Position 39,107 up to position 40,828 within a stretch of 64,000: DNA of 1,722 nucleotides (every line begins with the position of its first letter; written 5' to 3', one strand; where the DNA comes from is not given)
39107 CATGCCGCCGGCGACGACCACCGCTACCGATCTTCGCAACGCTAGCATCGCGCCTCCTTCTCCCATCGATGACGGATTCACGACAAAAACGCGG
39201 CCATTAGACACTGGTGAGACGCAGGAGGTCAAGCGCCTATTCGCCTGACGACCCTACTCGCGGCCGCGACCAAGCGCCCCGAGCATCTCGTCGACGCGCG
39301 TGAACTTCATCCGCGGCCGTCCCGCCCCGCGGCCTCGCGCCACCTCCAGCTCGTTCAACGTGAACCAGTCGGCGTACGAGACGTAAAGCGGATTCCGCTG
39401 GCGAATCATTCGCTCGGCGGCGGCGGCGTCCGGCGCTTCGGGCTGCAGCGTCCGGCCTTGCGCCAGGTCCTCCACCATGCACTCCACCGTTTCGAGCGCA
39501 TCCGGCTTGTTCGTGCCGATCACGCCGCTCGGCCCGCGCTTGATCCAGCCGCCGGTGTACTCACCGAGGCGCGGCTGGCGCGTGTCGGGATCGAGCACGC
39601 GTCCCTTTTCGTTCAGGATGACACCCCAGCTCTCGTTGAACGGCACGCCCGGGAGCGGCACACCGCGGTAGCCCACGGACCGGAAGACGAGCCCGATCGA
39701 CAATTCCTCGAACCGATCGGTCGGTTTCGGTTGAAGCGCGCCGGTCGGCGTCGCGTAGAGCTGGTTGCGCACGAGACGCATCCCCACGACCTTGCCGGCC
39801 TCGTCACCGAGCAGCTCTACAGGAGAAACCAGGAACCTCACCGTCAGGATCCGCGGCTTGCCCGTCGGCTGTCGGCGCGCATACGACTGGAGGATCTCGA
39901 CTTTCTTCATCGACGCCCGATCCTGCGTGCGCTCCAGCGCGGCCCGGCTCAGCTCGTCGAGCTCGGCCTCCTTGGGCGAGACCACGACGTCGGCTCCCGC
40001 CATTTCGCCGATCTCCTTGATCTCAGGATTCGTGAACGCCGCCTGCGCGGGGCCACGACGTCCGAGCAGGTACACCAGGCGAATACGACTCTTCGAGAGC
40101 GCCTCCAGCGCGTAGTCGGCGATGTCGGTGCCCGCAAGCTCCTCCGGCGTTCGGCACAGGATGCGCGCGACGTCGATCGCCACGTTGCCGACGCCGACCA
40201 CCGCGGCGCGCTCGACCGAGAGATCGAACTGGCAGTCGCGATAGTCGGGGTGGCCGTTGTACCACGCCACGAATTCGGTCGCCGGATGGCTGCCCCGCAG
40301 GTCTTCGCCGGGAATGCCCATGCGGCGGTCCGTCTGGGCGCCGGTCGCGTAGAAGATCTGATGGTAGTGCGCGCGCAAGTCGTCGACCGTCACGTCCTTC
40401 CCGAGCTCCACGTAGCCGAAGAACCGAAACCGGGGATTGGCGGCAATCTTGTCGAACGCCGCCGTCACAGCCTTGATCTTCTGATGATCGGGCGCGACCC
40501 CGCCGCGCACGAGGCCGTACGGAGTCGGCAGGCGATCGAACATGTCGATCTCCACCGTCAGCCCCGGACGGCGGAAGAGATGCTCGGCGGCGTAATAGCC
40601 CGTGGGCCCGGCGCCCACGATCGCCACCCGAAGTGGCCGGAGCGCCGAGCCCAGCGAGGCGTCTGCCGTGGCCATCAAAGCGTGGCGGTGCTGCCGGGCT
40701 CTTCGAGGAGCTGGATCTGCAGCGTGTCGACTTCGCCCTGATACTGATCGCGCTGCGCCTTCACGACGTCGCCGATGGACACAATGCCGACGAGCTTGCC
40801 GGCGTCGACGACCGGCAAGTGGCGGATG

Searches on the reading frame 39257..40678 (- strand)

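Call 43: search_protein_families(library=pfam, proteins=[window:39257-40678:-], max_evalue=0.00001)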
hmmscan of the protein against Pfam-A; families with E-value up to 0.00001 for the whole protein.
window:39257-40678:- (474 aa): 2 families
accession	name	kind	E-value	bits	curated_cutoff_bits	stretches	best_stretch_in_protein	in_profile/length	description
PF07992.20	Pyr_redox_2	-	1.6e-10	41.3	26.1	1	17-177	2-164/291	Pyridine nucleotide-disulphide oxidoreductase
PF13454.12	NAD_binding_9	-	7.3e-06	26.5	21.8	0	19-54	1-35/155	FAD-NAD(P)-binding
